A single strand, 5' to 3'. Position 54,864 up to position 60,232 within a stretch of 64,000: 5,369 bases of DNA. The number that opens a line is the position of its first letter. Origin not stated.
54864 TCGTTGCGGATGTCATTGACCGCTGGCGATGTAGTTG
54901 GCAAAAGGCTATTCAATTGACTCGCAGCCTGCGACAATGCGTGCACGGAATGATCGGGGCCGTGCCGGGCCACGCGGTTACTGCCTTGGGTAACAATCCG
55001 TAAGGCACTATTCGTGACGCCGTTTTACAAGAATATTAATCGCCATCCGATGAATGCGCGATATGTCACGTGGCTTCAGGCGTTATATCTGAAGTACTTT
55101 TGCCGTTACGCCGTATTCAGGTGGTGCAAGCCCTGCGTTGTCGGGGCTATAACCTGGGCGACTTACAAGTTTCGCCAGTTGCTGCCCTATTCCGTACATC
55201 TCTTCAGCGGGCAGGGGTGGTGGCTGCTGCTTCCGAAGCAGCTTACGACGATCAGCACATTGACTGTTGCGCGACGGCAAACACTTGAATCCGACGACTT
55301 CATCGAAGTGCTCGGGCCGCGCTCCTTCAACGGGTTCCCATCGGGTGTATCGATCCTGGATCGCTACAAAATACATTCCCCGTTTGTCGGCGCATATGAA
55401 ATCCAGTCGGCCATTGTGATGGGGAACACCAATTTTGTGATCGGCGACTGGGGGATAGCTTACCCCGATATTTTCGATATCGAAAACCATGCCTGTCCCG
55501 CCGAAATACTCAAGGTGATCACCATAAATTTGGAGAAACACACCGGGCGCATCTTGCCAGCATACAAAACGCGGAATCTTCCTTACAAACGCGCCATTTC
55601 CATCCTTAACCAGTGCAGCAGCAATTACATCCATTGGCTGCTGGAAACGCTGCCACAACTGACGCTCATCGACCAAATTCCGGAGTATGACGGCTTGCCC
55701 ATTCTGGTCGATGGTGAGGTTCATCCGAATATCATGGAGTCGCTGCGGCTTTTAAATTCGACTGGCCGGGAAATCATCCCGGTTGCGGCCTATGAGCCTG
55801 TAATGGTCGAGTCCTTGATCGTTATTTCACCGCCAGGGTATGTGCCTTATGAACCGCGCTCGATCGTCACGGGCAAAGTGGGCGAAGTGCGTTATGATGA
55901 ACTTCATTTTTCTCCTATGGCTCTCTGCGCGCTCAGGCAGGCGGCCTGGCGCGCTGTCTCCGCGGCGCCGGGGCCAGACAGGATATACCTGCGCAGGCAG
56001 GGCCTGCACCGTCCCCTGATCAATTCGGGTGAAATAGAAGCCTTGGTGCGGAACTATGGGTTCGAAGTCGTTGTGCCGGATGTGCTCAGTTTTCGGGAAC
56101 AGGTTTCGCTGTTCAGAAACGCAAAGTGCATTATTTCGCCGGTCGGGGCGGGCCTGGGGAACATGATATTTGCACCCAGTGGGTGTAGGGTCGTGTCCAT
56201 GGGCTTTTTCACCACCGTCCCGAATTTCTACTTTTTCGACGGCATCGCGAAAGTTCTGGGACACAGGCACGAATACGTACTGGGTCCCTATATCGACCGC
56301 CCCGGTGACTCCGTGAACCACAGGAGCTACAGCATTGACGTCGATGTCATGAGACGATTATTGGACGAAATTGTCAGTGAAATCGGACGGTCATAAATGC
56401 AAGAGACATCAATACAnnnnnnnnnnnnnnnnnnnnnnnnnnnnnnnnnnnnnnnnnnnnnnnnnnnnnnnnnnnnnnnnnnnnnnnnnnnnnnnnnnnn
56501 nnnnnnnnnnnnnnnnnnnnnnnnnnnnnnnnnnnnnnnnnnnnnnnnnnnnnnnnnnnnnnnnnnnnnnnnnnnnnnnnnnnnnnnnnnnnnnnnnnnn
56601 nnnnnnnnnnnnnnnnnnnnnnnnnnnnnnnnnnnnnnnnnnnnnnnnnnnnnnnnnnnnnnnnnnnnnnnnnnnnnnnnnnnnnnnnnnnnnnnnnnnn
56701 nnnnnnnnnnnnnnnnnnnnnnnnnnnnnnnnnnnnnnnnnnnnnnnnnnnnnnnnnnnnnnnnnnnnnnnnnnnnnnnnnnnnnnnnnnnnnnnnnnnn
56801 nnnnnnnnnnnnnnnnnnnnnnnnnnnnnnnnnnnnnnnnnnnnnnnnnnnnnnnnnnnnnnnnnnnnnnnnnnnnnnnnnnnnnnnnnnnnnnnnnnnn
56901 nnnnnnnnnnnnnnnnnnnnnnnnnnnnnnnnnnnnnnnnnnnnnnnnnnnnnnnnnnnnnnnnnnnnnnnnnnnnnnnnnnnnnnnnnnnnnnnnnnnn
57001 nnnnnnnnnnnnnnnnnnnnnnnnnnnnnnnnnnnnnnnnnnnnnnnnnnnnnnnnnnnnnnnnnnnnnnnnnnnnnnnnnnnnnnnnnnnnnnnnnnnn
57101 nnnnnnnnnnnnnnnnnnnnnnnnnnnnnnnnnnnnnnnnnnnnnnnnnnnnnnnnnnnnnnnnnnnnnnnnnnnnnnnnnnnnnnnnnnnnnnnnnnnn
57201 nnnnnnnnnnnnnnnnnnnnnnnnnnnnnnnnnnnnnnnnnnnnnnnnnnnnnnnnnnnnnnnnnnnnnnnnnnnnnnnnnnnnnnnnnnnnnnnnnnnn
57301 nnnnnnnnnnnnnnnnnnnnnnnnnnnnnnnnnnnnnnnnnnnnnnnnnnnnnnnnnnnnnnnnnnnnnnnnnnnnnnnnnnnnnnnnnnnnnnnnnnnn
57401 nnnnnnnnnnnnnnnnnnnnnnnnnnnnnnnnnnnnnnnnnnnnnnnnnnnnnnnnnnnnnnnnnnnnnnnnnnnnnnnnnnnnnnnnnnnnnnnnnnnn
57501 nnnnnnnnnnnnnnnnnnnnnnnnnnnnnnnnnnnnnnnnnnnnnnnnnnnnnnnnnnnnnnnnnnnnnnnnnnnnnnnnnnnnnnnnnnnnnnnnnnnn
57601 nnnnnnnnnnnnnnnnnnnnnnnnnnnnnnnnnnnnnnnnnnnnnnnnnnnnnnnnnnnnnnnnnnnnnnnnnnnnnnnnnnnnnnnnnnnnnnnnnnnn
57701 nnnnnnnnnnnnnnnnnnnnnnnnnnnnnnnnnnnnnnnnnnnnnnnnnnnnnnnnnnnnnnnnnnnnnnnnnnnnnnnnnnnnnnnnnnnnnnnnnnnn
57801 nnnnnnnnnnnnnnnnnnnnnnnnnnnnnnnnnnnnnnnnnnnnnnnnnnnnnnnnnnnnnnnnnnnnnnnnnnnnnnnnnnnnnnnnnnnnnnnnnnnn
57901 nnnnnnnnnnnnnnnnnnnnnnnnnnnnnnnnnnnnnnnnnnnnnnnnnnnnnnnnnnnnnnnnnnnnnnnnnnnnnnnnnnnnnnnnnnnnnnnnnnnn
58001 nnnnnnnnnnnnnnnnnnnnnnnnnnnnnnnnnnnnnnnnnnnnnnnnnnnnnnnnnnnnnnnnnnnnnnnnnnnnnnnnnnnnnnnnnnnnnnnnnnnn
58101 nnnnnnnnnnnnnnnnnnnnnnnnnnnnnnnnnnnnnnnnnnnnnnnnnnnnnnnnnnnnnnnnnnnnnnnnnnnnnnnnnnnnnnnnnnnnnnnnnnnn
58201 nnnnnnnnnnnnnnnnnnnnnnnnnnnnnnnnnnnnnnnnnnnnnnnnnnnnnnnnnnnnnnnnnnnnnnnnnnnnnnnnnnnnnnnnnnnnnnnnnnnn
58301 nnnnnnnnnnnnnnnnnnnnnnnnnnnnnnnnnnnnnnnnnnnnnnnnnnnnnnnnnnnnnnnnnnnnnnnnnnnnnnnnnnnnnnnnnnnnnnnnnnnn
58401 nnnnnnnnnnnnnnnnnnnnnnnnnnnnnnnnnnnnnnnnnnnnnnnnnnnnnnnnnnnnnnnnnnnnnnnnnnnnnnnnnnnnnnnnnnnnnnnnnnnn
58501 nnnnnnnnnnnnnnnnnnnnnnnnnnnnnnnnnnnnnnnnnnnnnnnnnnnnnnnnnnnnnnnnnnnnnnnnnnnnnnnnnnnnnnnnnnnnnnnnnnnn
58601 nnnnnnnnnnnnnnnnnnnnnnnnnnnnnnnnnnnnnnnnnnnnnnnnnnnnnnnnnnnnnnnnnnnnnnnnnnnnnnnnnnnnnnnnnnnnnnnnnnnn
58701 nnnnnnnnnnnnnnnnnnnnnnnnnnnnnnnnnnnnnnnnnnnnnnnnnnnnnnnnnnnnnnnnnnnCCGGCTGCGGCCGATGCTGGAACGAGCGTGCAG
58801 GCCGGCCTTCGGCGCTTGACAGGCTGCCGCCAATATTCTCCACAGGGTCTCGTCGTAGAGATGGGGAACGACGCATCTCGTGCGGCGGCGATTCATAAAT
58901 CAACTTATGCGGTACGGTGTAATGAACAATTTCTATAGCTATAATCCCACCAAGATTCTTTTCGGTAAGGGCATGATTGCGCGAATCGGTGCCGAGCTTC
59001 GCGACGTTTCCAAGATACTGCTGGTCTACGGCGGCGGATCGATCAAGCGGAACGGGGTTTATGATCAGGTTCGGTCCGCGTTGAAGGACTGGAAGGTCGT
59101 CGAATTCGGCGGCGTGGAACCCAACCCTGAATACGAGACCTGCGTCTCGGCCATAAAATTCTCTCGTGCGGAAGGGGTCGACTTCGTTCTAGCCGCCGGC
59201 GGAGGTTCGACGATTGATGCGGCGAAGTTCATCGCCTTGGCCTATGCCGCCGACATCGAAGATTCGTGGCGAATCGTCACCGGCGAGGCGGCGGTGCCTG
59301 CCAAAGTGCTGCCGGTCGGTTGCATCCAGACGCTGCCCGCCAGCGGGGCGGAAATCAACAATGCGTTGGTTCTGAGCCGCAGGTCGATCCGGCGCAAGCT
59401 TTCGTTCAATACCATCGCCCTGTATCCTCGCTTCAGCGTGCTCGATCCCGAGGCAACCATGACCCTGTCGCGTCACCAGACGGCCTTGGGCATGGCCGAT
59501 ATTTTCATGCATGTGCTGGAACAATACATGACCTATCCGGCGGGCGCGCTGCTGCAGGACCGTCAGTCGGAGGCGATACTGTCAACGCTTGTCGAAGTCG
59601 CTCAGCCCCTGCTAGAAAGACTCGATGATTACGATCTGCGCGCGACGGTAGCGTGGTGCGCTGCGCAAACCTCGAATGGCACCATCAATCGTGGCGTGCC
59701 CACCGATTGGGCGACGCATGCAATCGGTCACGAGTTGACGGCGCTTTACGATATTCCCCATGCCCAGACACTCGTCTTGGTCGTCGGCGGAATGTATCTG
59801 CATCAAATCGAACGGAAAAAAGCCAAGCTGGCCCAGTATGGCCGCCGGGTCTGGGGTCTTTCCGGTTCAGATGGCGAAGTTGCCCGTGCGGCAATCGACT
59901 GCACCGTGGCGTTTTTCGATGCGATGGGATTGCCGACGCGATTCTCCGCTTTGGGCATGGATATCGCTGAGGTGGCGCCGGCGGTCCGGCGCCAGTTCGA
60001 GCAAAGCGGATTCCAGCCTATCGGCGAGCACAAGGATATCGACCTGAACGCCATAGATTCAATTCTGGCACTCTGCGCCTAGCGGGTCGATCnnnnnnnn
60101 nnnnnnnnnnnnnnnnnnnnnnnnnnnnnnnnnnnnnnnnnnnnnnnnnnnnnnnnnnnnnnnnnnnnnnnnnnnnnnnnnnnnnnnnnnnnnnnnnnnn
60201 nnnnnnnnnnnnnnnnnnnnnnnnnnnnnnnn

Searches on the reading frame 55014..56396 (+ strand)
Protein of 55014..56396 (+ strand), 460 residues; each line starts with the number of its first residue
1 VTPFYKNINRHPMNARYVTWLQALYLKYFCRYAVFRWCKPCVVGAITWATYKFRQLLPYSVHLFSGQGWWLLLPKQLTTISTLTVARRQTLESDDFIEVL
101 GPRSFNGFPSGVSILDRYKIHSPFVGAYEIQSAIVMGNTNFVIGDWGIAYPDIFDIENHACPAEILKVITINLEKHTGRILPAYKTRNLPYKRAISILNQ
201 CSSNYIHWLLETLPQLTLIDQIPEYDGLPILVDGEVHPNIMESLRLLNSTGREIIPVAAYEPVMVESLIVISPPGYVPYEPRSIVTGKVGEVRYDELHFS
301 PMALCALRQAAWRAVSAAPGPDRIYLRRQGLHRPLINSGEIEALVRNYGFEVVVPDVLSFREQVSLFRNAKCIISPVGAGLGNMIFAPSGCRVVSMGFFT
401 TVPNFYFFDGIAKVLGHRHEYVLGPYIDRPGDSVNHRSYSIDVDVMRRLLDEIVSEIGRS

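Call 59: search_protein_families(library=pfam, proteins=[window:55014-56396:+], max_evalue=0.00001)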
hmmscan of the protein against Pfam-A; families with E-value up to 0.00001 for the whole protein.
window:55014-56396:+ (460 aa): 1 family
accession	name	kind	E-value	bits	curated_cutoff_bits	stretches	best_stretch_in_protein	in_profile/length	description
PF04577.19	Glyco_transf_61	-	4.9e-21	75.8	27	1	205-394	1-137/137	Glycosyltransferase 61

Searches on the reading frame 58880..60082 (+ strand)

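Call 59: search_protein_families(library=pfam, proteins=[window:58880-60082:+], max_evalue=0.00001)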
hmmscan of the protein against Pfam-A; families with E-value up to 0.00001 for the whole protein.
window:58880-60082:+ (400 aa): 3 families
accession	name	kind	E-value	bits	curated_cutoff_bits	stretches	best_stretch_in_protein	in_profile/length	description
PF00465.25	Fe-ADH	-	8.1e-39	133.3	31.3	1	23-190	1-168/168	Iron-containing alcohol dehydrogenase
PF25137.1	ADH_Fe_C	-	1.6e-20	74.1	27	1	201-376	1-172/194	Fe-containing alcohol dehydrogenase family, C-terminal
PF13685.12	Fe-ADH_2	-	8.5e-06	26.3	28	0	40-120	14-95/149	Iron-containing alcohol dehydrogenase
